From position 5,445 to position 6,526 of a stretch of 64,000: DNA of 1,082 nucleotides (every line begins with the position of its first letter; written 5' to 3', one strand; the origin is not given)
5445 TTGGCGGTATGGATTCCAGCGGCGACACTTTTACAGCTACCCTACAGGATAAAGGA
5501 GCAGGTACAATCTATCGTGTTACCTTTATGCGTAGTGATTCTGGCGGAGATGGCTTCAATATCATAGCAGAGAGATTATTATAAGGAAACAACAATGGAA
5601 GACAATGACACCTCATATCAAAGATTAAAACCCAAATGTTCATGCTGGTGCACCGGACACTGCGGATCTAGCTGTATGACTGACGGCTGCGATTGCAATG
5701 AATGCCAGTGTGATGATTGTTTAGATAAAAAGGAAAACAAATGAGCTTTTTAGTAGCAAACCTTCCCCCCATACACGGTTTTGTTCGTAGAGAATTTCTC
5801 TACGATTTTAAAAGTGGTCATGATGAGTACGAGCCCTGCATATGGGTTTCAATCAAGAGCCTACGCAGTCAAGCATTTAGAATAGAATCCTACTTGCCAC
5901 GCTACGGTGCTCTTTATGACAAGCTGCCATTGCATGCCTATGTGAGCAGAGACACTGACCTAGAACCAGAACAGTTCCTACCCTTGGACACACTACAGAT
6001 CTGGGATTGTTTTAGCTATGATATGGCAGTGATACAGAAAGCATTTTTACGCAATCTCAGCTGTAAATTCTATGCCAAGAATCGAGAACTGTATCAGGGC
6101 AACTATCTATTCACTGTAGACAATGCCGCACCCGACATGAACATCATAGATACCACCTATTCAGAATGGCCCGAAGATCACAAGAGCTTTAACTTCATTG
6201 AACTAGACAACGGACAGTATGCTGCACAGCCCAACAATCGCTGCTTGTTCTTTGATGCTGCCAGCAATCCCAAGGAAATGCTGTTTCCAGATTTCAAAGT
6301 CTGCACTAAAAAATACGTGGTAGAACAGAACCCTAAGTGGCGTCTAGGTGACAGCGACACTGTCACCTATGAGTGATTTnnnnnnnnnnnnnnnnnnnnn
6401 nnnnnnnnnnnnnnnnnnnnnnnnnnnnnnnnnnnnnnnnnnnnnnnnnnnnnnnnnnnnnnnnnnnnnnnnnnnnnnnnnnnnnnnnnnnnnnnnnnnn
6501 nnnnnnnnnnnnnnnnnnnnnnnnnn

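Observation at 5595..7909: Candidate phage RiPP-like cassette: an 11-Cys peptide, an unknown protein, a radical SAM enzyme and a secreted nuclease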

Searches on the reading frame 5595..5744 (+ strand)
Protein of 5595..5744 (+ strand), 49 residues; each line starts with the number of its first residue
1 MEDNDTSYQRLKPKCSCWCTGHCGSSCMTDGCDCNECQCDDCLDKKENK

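Call 3: search_protein_families(library=pfam, proteins=[window:5595-5744:+], max_evalue=1)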
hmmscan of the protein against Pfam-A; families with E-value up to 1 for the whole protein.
window:5595-5744:+ (49 aa): 0 families

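Call 4: search_protein_families(library=ncbifam, proteins=[window:5595-5744:+], max_evalue=1)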
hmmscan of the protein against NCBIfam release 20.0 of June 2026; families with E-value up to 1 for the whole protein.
window:5595-5744:+ (49 aa): 0 families

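Call 5: search_protein_families(library=phrogs, proteins=[window:5595-5744:+], max_evalue=0.01)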
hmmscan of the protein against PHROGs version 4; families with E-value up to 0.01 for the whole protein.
window:5595-5744:+ (49 aa): 0 families

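Call 19: find_homologous_proteins(query=window:5595-5744:+, max_evalue=10)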
Query window:5595-5744:+ (49 aa): 9 proteins with E <= 10 among 9 candidates.
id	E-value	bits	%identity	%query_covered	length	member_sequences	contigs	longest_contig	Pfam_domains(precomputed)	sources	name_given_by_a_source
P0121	2.2e-24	101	94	100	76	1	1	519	-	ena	-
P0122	7.4e-21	90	84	100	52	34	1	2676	-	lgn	-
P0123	1.2e-20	90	84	100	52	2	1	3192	-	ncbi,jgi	jgi:hypothetical protein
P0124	7.7e-19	84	82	92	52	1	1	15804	-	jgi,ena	jgi:hypothetical protein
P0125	1.1e-18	84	76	100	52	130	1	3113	-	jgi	jgi:hypothetical protein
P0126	4.6e-18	82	76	100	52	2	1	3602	-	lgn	-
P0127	3.8e-16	76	76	90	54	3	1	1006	-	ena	-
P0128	1.1e-14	71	84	78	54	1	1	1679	-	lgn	-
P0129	1.3e-10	58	89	57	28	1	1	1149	-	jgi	-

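Call 22: find_related_loci(query=A1, collection=viral_contigs, flank=6000)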
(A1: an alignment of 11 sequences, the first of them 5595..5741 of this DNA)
Query A1 (49 aa) in viral_contigs; peptide patterns used: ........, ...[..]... (x = any residue, [..] = any of these).
81 stretches matched a pattern; 57 encode a relative of the query (tblastn E <= 1e-3); 57 distinct loci.
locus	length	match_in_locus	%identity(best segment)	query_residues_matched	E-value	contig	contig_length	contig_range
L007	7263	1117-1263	88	1-49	9e-25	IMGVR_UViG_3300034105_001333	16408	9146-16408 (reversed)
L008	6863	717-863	88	1-49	9e-25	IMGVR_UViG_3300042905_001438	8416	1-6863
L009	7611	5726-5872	86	1-49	1e-24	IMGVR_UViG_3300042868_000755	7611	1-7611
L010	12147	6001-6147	86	1-49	2e-24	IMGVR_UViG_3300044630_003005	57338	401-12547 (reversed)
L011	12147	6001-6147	86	1-49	2e-24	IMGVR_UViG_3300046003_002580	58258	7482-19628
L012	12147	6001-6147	86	1-49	2e-24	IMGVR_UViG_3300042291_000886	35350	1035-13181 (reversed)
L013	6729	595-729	91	1-45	5e-24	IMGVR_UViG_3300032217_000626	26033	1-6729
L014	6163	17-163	84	1-49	1e-23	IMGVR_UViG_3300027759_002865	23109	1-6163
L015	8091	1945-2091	84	1-49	1e-23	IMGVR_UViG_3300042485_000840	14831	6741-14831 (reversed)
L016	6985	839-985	84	1-49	9e-24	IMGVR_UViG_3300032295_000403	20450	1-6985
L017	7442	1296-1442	82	1-49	6e-23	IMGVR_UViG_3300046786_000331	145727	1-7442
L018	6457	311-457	80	1-49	6e-23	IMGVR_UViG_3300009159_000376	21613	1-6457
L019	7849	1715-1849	89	1-45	5e-23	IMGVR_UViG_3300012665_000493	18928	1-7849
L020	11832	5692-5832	83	1-47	1e-22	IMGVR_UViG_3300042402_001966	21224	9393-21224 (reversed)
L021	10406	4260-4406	80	1-49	4e-22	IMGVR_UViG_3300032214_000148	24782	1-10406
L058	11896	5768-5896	47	4-46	2e-9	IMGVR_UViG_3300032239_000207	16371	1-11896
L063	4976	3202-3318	46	8-46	3e-8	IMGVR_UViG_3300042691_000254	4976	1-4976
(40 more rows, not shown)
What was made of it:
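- Checked: More than chance: the peptide ORF is conserved in 57 IMG/VR loci (call 22).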

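Call 45: search_solved_structures(query=A1, max_evalue=10)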
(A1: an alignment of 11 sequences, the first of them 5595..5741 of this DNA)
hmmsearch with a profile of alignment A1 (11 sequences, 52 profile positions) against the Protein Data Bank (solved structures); distinct sequences matched with E-value up to 10: 2.
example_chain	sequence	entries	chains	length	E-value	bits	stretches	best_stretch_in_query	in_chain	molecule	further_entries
6a4a_A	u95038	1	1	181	1.7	11.8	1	18-42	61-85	Oligoribonuclease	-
6a4e_A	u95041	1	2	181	1.7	11.8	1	18-42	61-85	Oligoribonuclease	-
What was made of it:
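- On Bacterial metallothionein (SmtA/BmtA) and other Pfam Cys-rich families: There is no PDB match (call 45).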

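Call 59: search_protein_representatives(alignment_id=A3)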
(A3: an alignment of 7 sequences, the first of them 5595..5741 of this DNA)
Query: 7 sequences, 52 profile positions. Proteins with E-value up to 0.001 (for the whole library): 28; up to 1e-10: 8; up to 1e-30: 0. The best 28 are listed.
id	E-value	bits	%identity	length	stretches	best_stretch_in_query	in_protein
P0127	7.2e-27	109.1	-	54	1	2-52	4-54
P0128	3.8e-20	87.6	-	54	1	1-40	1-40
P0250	2.6e-14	68.9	-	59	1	1-47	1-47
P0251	5.4e-14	67.9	-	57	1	3-47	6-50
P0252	6.9e-14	67.5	-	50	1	7-52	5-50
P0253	1.8e-13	66.2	-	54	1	1-52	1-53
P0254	8.7e-13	64.0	-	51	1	3-42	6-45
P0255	8.4e-11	57.7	-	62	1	3-49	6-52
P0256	3.6e-10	55.6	-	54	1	5-52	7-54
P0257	3.9e-10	55.5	-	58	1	2-45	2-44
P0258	4.2e-10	55.4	-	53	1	3-45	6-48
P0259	4.7e-10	55.3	-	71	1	14-47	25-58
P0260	3.0e-09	52.7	-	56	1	3-45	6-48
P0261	2.9e-08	49.5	-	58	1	6-43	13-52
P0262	8.7e-08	48.0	-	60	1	3-45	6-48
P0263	1.0e-07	47.8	-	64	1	4-49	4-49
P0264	1.2e-07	47.6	-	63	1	14-51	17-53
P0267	1.1e-06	44.5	-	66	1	6-46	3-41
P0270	1.7e-05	40.6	-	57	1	14-52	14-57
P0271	1.8e-05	40.6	-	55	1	3-50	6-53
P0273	4.9e-05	39.2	-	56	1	7-52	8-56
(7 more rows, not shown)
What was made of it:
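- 5595..5744 (+): 49-aa Cys10His1 mini-protein. Core motif: C-x-C-W-C-x2-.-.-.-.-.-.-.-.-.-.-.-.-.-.2-C-x-C-x2-C. Probable metal (zinc) binder and backbone gene of this phage group. The profile search found 28 clusters at 50% identity, all stand-alone proteins of 50-71 aa (call 59).
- Family members are always stand-alone proteins of 50-71 aa (call 59).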

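Call 61: search_dna_similar(query=window:5595-5741:+, collection=phages, mode=protein, max_evalue=1, max_rows=30)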
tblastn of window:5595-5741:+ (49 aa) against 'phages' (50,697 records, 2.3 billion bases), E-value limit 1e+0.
No match.
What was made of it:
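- Tried and rejected: There is no peptide homologue (call 61).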

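Call 81: search_protein_families(library=padloc, proteins=[window:5595-5744:+], max_evalue=0.01)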
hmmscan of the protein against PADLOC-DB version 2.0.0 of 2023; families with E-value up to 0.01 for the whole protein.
window:5595-5744:+ (49 aa): 0 families

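Call 87: search_protein_families(library=pfam, proteins=[window:5595-5741:+, P0250, P0255, P0259, P0263, P0267, P0270, P0273, P0254, P0271], max_evalue=10)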
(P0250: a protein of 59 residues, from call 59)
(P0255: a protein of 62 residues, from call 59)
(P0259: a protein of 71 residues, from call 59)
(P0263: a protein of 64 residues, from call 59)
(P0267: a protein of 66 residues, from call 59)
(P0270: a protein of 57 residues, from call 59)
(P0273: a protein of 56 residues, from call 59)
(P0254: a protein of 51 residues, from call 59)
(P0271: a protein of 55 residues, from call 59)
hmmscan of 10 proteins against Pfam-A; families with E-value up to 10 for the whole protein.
window:5595-5741:+ (49 aa): 0 families

P0250 (59 aa): 0 families

P0255 (62 aa): 0 families

P0259 (71 aa): 0 families

P0263 (64 aa): 0 families

P0267 (66 aa): 0 families

P0270 (57 aa): 1 family
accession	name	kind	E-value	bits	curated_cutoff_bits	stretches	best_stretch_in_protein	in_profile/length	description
PF09334.17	tRNA-synt_1g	-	5.5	6.1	20.1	1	2-52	126-177/391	tRNA synthetases class I (M)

P0273 (56 aa): 0 families

P0254 (51 aa): 0 families

P0271 (55 aa): 0 families

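Call 88: find_encoding_contigs(protein=P0264, flank=5000, max_places=3)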
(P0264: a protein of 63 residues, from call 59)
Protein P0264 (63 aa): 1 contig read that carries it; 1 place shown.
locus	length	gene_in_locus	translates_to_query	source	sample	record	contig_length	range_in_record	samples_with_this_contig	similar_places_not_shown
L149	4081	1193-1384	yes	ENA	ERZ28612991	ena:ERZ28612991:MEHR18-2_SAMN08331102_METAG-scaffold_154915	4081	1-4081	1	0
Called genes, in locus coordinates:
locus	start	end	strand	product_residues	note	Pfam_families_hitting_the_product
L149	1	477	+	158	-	?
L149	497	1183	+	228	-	PF01541:GIY-YIG (weak), PF07460:NUMOD3 (faint)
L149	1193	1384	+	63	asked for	-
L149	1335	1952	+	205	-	-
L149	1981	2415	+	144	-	PF00565:SNase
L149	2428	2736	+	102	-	PF00583:Acetyltransf_1, PF13508:Acetyltransf_7 (weak)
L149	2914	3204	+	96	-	-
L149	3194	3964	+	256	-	-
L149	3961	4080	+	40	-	?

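Call 89: find_encoding_contigs(protein=P0124, flank=5000, max_places=2)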
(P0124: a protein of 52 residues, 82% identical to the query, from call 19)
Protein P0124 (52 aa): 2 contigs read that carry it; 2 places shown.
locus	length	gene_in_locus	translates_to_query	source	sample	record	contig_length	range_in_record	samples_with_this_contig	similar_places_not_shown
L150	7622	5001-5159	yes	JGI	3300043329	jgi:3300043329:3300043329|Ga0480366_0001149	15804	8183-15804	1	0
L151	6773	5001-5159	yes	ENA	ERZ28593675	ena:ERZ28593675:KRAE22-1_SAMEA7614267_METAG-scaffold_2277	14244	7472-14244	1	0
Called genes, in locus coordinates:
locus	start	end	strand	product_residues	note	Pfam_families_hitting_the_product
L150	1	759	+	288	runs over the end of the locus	PF01073:3Beta_HSD (weak), PF01370:Epimerase, PF16363:GDP_Man_Dehyd, PF07993:NAD_binding_4 (weak)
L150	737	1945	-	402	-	PF00155:Aminotran_1_2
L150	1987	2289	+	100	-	-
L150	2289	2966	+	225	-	PF07691:PA14, PF10528:GLEYA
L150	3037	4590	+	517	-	-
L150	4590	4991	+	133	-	-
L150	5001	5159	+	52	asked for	-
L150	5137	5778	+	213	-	-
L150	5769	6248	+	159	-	PF00565:SNase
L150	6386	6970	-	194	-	-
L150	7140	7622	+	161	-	?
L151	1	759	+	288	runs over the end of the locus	PF01073:3Beta_HSD (weak), PF01370:Epimerase, PF16363:GDP_Man_Dehyd, PF07993:NAD_binding_4 (weak)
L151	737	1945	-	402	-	PF00155:Aminotran_1_2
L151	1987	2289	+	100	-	-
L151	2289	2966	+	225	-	PF07691:PA14, PF10528:GLEYA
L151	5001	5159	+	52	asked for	-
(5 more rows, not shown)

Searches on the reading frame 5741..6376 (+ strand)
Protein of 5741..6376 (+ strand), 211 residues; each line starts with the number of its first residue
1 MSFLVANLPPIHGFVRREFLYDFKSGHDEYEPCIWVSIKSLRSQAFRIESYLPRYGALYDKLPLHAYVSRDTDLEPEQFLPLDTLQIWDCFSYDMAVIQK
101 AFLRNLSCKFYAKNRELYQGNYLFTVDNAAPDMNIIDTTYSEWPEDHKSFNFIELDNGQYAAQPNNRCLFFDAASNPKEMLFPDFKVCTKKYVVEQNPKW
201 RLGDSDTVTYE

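Call 3: search_protein_families(library=pfam, proteins=[window:5741-6376:+], max_evalue=1)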
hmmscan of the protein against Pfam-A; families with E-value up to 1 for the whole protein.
window:5741-6376:+ (211 aa): 0 families
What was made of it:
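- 5741..6376 (+): 211-aa phrog_3704 protein, the cyanophage gene annotated 'PurM' or 'ferredoxin'. Function unproven. No Pfam hit, including AIRS and PqqD (call 3).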

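Call 4: search_protein_families(library=ncbifam, proteins=[window:5741-6376:+], max_evalue=1)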
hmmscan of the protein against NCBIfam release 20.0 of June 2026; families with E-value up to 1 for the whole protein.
window:5741-6376:+ (211 aa): 0 families

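Call 5: search_protein_families(library=phrogs, proteins=[window:5741-6376:+], max_evalue=0.01)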
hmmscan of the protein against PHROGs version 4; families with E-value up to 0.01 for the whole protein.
window:5741-6376:+ (211 aa): 2 families
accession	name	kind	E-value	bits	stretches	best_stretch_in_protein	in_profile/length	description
phrog_3704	-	moron, auxiliary metabolic gene and host takeover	2e-83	280.1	1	1-210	1-209/223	ferredoxin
phrog_36007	-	unknown function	0.0092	16.9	0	173-210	36-73/145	-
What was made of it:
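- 5741..6376 (+): PHROG E 2e-83 (call 5).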

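Call 44: search_solved_structures(query=window:5741-6373:+, max_evalue=10)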
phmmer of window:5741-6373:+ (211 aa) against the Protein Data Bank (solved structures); distinct sequences matched with E-value up to 10: 2.
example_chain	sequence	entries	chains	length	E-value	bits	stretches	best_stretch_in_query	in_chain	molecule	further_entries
2n6r_A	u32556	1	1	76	0.094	15.7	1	146-180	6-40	U4-hexatoxin-Hi1a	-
9jmg_A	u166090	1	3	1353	2.6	11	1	55-174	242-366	Spike glycoprotein,Fibritin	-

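Call 49: find_homologous_proteins(query=window:5741-6373:+, max_evalue=0.00001)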
Query window:5741-6373:+ (211 aa): 1337 proteins with E <= 0.00001 among 1381 candidates; the best 120 are listed.
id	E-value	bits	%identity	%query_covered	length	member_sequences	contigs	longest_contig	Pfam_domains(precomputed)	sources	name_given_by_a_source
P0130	3.5e-127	441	87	100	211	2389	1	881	-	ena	-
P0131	3.5e-126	437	89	100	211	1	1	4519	-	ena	-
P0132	3.6e-126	437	87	100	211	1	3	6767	-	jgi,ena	-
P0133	1.6e-125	435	87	100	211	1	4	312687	-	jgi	jgi:hypothetical protein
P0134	1.1e-124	432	84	100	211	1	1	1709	-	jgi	jgi:hypothetical protein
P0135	1.4e-124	432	86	100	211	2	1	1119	-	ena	-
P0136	3.0e-124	431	86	100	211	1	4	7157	-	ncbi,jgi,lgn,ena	jgi:hypothetical protein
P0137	4.3e-124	430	86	100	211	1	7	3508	-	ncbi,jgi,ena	jgi:hypothetical protein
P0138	4.4e-124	430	85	100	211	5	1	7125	-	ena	-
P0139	4.5e-124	430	86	100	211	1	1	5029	-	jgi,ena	-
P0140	4.9e-124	430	86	100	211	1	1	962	-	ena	-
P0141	1.1e-123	429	85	100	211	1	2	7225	-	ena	-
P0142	1.2e-123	429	85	100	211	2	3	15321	-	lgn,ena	-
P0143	2.0e-123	428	86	99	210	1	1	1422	-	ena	-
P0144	4.7e-123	427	84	100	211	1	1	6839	-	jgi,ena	-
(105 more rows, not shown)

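Call 58: predict_structure(alignment_id=A4)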
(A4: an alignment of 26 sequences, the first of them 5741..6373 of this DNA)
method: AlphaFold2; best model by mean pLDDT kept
length: 211 residues; sequences in the alignment: 26
mean_pLDDT: 36.6   pTM: 0.36
mean pLDDT of the five models: 36.6, 30.9, 28.6, 28.0, 27.7
residues with pLDDT >= 90: 0; 70-90: 0; 50-70: 42; < 50: 169
segments of 3 or more residues with pLDDT < 50: 1-101, 127-148, 170-211
pLDDT, mean of each block of 10 residues (from residue 1): 23 33 39 36 26 18 27 39 26 36 54 57 53 32 39 61 52 29 29 32 31 26
secondary structure, 60 per line:
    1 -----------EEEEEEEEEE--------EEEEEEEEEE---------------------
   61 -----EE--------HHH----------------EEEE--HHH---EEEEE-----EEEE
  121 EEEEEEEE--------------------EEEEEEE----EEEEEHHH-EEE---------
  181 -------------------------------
elements in order: E12-21 E30-39 E95-98 E107-111 E117-128 E149-155 E160-164 E169-171
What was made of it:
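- On rSAM-dependent RiPP cluster (sactipeptide/ranthipeptide/SCIFF type): The structure model of p211 failed (pLDDT 36.6, call 58), so its fold could not be checked.
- The structure model of p211 failed (pLDDT 36.6, call 58), so an RRE-like fold is excluded only by sequence.
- Tried and rejected: The AF2 model, built on 26 close homologues, failed (pLDDT 36.6, call 58).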

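Call 62: search_dna_similar(query=window:5741-6373:+, collection=phages, mode=protein, max_evalue=0.00001, max_rows=40, rows=spread)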
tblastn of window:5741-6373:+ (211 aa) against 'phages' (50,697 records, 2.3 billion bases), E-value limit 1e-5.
Records with a match: 114; places in all: 116; records where one place covers at least 80% of the query: 111.
Best place of each record, by identity: <60% 114.
By first word of the organism name: Synechococcus 67; Prochlorococcus 16; Cyanophage 14; Pelagibacter 6; Flavobacterium 4; Pseudanabaena 3; Marine 2; phage 1; Aphanizomenon 1.
By host as written in the record: - 17; Synechococcus sp. 15; Synechococcus sp. WH8102 8; Synechococcus sp. WH7803 8; Synechococcus sp. MW02 6; Parasynechococcus marenigrum WH 8102 5; Prochlorococcus sp. NATL2A 4; Synechococcus sp. WH 7803 4; and 24 more.
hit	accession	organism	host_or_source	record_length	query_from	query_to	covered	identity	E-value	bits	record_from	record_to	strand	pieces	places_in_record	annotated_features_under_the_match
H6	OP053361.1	Cyanophage S-TIM61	Synechococcus sp. CC9605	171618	1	211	100%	52.1%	1e-68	232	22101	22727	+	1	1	PurM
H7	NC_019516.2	Cyanophage S-TIM5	Parasynechococcus marenigrum WH 8102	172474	1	211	100%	52.1%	1e-68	232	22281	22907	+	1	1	ferredoxin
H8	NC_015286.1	Synechococcus phage Syn19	Synechococcus sp. WH8109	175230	1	211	100%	49.1%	5e-63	216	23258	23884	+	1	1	purM: ferredoxin | hypothetical protein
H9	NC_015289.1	Synechococcus phage S-SSM5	Synechococcus sp. WH8102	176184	1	211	100%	49.1%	2e-62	214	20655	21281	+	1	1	purM: ferredoxin | hypothetical protein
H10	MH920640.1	Synechococcus phage S-E7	Synechococcus sp. WH 7803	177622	1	211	100%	48.6%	3e-62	214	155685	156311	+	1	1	phosphoribosylaminoimidazole synthetase | hypothetical protein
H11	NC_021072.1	Synechococcus phage Syn30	Synechococcus sp. WH7803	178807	1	211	100%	48.6%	3e-62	214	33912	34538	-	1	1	ferredoxin | hypothetical protein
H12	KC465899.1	Pelagibacter phage HTVC008M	Candidatus Pelagibacter ubique HTCC1062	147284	1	211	100%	47.9%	1e-61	212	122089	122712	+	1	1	PurM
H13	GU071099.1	Prochlorococcus phage P-RSM4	Prochlorococcus sp. MIT9303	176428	1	211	100%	46.0%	4e-59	205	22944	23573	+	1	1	purM: phosphoribosylaminoimidazole synthetase | 2OG-Fe(II) oxygenase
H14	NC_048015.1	Cyanophage S-TIM4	Synechococcus sp. WH8102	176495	1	211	100%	46.0%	4e-59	205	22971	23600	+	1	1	purM: ferredoxin | ORF_32: 2OG-Fe(II) oxygenase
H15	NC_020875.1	Synechococcus phage S-SSM4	Synechococcus sp. WH8018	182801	1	211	100%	46.0%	4e-59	205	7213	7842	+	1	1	ferredoxin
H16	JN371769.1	Synechococcus phage metaG-MbCM1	-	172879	1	210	100%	45.3%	8e-57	198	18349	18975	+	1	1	PurM phosphoribosylaminoimidazole (x2) | hypothetical protein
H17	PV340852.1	Synechococcus phage Sf-CH5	Synechococcus sp. WH8102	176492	1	211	100%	43.9%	3e-49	177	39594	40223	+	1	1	transcriptional regulator | hypothetical protein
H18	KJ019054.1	Synechococcus phage ACG-2014e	-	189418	4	206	96%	45.4%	7e-52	184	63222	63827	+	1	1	phosphoribosylaminoimidazole synthetase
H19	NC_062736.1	Synechococcus phage ACG-2014e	-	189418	4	206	96%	45.4%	7e-52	184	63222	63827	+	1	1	ferredoxin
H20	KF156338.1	Synechococcus phage ACG-2014h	Synechococcus sp. WH7803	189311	4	211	99%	43.5%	5e-50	179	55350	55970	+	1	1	phosphoribosylaminoimidazole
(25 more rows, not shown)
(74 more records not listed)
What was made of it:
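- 5741..6376 (+): At least 1337 clusters in the protein database (call 49). tblastn hits in 114 cultured phages (call 62).
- Checked: It is present in 114 cultured phages (call 62).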

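Call 81: search_protein_families(library=padloc, proteins=[window:5741-6376:+], max_evalue=0.01)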
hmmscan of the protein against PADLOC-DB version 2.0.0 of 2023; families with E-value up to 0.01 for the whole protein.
window:5741-6376:+ (211 aa): 0 families
